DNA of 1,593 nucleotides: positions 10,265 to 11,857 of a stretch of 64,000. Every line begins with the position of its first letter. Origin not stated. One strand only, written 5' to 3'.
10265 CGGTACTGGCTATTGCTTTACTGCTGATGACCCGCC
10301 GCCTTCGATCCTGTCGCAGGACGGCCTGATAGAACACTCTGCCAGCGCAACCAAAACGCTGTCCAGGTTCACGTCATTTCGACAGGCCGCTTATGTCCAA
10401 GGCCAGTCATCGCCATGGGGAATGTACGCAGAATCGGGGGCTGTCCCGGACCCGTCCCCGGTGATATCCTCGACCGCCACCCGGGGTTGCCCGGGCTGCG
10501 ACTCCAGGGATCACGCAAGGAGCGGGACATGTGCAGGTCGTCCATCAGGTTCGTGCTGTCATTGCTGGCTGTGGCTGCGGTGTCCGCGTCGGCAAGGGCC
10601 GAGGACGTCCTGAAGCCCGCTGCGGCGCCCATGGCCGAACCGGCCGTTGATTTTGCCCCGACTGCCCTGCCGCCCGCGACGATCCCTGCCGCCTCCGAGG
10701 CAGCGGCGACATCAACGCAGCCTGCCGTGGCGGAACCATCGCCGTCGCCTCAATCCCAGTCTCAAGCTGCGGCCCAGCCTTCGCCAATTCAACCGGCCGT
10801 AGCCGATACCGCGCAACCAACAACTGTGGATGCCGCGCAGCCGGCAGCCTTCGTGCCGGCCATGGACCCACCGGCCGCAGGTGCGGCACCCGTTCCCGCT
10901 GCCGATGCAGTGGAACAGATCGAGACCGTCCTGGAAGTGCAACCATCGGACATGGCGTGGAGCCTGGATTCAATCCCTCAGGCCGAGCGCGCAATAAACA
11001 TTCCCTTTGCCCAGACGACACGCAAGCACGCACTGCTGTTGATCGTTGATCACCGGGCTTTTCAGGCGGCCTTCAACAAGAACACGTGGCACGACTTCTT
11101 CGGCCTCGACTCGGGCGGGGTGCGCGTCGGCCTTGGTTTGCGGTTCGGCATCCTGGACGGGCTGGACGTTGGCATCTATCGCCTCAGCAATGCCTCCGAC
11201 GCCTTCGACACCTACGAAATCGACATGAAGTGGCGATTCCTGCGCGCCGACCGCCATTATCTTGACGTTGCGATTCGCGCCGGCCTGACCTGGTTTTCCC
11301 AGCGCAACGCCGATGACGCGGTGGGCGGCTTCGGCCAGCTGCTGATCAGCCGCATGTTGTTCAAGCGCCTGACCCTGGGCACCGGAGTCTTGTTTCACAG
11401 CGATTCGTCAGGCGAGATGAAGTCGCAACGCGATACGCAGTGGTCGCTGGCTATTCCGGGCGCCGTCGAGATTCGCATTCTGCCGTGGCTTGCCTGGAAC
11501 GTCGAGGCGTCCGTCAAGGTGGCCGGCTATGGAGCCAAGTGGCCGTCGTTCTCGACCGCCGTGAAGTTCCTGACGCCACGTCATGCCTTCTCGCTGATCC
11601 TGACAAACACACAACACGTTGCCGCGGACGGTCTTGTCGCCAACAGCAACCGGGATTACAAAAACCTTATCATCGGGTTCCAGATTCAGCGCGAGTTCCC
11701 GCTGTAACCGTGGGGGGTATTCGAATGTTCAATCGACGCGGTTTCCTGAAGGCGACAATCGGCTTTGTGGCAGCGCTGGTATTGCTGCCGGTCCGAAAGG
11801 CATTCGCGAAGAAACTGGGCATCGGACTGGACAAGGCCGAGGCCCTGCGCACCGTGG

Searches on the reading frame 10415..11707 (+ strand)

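Call 36: search_protein_families(library=pfam, proteins=[window:10415-11707:+], max_evalue=0.00001)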
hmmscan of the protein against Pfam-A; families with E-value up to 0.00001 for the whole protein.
window:10415-11707:+ (430 aa): 1 family
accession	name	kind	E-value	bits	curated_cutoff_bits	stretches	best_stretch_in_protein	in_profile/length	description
PF19089.6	DUF5777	-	2.7e-24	86.2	23.1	1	190-428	3-247/247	Membrane bound beta barrel domain (DUF5777)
